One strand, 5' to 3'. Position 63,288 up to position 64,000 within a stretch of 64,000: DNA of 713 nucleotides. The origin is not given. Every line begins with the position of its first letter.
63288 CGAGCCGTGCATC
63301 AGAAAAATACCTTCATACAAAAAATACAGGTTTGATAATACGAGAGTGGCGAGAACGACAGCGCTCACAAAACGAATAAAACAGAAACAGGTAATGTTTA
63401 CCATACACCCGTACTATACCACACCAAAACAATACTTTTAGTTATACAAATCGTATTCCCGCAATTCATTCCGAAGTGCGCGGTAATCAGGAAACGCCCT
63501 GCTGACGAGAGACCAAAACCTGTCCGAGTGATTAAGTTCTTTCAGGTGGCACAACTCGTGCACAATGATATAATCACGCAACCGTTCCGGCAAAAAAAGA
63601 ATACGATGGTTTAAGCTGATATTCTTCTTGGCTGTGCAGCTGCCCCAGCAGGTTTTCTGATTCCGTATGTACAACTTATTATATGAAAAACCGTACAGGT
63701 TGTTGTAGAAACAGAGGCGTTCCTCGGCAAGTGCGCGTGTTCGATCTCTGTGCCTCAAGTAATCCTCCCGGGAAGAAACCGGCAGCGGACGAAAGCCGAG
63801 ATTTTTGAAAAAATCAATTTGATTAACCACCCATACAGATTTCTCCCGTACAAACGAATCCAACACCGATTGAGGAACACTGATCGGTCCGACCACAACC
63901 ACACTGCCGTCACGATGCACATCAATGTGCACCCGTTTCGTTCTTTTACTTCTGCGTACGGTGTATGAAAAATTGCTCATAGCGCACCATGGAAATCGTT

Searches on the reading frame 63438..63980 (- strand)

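Call 50: search_protein_families(library=pfam, proteins=[window:63438-63980:-], max_evalue=0.00001)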
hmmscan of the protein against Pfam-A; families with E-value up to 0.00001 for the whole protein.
window:63438-63980:- (180 aa): 1 family
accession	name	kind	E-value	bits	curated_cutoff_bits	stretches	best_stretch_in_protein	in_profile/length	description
PF01863.23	YgjP-like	-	2.8e-40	139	26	1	78-175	109-206/207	YgjP-like, metallopeptidase domain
